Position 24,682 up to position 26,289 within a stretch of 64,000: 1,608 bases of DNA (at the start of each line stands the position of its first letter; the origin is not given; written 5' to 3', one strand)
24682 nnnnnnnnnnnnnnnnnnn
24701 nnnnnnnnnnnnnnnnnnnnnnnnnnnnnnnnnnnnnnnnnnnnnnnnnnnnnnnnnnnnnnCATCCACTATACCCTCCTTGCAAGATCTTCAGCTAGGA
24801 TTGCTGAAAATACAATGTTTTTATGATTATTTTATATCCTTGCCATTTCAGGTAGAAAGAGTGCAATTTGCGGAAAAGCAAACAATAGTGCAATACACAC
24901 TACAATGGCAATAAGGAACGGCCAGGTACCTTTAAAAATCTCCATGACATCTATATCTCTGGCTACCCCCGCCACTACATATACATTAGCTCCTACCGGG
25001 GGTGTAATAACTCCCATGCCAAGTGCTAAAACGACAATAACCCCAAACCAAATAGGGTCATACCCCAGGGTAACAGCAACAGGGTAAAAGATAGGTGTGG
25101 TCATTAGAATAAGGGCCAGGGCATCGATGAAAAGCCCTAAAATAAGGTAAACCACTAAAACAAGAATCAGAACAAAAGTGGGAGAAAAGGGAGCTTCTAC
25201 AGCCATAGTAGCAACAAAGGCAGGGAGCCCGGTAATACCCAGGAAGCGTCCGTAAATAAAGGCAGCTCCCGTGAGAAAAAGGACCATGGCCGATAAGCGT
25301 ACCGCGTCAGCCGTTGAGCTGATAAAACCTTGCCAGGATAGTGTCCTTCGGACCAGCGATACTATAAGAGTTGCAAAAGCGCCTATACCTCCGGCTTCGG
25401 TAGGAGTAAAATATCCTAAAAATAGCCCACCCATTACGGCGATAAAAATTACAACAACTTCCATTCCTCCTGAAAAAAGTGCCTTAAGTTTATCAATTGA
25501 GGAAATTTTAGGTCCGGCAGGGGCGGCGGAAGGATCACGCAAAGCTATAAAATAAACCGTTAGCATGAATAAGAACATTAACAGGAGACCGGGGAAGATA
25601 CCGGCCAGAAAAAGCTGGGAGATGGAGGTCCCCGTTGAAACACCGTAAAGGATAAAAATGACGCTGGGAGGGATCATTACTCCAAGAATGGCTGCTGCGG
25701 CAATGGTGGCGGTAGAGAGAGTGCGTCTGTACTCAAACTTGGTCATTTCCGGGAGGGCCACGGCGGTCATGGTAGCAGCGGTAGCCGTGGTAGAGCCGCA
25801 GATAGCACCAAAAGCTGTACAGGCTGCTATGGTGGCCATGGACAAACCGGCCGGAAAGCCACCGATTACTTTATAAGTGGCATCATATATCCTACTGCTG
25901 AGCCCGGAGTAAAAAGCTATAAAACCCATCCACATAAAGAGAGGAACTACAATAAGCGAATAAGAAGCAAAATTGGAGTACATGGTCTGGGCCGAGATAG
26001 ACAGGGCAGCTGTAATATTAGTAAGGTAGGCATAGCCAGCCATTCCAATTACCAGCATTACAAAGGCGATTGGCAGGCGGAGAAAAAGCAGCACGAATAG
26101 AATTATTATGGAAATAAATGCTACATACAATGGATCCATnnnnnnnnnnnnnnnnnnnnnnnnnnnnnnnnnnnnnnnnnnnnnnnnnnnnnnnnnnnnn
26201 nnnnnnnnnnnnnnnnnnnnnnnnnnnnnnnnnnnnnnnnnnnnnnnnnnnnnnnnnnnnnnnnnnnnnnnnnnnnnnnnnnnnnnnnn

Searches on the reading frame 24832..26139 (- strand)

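Call 27: search_protein_families(library=ncbifam, proteins=[window:24832-26139:-], max_evalue=1e-10)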
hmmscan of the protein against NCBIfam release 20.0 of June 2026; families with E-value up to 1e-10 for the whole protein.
window:24832-26139:- (435 aa): 3 families
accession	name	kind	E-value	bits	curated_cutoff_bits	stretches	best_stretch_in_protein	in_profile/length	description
TIGR00786.1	dctM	subfamily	2e-95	319.9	268.45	1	22-430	2-405/405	TRAP transporter large permease subunit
NF011634.1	PRK15060.1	equivalog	5.5e-57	193.7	800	1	10-425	6-416/425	2,3-diketo-L-gulonate TRAP transporter large permease YiaN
TIGR02123.1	TRAP_fused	subfamily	1e-14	54.2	320.65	1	35-416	141-526/615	TRAP transporter fused permease subunit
